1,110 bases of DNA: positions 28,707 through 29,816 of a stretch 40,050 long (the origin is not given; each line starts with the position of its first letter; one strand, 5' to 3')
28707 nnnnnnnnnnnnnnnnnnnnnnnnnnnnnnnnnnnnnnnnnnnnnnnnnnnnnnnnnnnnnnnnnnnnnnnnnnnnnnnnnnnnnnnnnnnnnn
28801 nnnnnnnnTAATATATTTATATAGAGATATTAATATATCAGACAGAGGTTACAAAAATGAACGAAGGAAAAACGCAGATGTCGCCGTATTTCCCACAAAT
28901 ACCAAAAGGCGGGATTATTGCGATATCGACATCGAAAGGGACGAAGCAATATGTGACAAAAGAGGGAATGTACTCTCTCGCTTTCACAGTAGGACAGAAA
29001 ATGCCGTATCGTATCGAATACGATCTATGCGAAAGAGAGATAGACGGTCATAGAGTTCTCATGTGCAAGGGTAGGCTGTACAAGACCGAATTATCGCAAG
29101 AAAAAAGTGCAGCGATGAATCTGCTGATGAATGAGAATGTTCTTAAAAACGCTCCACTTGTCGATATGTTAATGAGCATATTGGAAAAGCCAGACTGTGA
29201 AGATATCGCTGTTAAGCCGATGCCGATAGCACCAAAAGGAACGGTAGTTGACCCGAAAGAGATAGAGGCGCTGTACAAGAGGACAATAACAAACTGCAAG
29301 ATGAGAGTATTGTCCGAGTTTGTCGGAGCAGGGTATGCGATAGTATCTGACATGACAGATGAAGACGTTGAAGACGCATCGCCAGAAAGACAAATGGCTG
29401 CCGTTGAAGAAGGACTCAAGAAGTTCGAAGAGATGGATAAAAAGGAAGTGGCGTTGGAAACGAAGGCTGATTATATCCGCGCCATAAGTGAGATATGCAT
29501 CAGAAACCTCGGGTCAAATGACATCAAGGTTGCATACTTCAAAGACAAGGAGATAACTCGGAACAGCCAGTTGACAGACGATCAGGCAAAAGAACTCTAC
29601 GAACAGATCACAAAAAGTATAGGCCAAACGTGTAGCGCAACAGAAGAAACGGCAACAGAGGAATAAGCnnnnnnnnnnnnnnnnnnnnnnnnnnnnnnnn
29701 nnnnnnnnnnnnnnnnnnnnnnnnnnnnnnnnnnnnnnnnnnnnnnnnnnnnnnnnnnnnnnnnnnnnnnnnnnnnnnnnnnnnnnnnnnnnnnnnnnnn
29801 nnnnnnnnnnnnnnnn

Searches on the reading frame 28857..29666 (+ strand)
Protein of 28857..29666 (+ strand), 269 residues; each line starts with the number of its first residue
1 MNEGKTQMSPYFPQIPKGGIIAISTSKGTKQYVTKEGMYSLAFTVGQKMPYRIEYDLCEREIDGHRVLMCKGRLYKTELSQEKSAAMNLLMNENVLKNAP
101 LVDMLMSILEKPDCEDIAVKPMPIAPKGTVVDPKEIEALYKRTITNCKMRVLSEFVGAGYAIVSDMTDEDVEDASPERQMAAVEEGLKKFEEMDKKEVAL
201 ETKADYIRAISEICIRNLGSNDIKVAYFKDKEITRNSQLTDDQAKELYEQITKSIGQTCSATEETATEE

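Call 12: search_protein_families(library=pfam, proteins=[window:28857-29666:+], max_evalue=0.01)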
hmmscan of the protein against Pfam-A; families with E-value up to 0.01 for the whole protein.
window:28857-29666:+ (269 aa): 0 families

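Call 39: search_protein_families(library=phrogs, proteins=[window:28857-29666:+], max_evalue=0.001)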
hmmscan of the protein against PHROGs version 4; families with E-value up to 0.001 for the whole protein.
window:28857-29666:+ (269 aa): 0 families

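Call 82: search_protein_families(library=ncbifam, proteins=[window:28857-29666:+], max_evalue=0.001)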
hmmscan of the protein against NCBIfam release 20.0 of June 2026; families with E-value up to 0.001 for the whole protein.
window:28857-29666:+ (269 aa): 0 families

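Call 90: search_solved_structures(query=window:28857-29666:+, max_evalue=0.1)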
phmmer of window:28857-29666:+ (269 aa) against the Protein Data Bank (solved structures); distinct sequences matched with E-value up to 0.1: 1.
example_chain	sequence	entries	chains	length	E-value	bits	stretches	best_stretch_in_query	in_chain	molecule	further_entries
6n4v_Af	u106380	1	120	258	0.02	17.8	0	46-125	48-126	Coat protein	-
